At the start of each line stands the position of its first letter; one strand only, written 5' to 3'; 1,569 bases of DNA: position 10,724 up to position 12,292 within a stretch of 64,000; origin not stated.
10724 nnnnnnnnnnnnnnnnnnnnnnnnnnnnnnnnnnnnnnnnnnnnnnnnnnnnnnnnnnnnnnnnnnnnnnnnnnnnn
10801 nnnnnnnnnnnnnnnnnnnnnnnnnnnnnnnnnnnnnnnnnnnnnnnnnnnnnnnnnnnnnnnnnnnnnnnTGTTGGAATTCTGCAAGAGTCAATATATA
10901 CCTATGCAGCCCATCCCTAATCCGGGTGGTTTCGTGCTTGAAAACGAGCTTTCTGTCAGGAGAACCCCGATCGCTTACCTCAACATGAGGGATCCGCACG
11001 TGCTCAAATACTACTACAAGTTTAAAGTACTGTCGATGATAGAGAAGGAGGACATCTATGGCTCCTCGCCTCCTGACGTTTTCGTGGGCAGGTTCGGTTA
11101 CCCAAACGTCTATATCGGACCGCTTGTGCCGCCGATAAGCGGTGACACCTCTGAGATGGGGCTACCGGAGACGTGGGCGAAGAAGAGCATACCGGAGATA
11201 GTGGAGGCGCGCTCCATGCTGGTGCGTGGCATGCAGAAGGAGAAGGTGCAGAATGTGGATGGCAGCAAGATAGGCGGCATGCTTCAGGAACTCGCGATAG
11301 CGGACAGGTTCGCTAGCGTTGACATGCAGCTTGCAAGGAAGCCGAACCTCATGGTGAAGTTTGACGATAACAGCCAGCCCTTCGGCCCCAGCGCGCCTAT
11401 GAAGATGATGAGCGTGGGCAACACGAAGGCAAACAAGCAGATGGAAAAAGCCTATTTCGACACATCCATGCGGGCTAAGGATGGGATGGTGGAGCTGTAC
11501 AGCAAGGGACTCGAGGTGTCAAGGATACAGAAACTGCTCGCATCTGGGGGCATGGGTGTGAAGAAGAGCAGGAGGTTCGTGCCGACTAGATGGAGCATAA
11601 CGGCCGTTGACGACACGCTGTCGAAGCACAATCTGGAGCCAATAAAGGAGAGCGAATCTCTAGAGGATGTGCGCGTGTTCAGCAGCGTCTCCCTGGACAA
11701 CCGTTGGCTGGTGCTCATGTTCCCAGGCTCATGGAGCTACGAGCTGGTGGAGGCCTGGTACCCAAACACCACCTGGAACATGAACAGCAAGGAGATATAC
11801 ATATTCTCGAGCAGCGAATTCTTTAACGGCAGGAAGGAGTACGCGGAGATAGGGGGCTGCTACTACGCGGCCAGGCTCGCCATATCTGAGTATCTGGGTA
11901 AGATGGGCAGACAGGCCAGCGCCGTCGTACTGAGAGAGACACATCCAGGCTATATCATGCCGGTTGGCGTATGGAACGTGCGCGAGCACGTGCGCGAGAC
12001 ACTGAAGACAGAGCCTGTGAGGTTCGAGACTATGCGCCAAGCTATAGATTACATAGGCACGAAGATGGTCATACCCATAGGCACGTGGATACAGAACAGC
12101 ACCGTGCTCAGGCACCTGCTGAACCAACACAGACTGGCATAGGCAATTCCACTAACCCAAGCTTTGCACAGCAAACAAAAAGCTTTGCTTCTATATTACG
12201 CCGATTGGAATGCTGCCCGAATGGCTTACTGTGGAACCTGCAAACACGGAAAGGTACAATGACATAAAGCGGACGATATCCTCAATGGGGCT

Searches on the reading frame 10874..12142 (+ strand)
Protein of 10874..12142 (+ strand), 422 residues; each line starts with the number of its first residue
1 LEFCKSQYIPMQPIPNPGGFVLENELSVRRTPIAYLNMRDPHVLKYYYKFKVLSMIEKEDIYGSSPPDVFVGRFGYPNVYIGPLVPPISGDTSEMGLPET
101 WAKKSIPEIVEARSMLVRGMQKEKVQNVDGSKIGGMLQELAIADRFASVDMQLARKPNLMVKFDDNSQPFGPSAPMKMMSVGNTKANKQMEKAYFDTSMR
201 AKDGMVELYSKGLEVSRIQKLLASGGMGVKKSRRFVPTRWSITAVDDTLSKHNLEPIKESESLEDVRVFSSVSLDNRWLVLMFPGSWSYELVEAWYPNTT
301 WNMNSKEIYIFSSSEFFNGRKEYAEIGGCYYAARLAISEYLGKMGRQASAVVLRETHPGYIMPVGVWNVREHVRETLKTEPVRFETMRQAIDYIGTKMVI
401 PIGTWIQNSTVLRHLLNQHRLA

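Call 8: search_protein_families(library=pfam, proteins=[window:10874-12142:+], max_evalue=0.1)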
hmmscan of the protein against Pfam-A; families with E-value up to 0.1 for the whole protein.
window:10874-12142:+ (422 aa): 2 families
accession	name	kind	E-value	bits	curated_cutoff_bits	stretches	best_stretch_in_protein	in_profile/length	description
PF04894.17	Nre_N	-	5e-86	289.3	25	1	48-302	15-270/270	Archaeal Nre, N-terminal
PF04895.17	Nre_C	-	8.6e-39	132.3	27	1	317-421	3-107/110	Archaeal Nre, C-terminal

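Call 9: search_protein_families(library=phrogs, proteins=[window:10874-12142:+], max_evalue=0.1)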
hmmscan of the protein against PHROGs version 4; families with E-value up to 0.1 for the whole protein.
window:10874-12142:+ (422 aa): 0 families
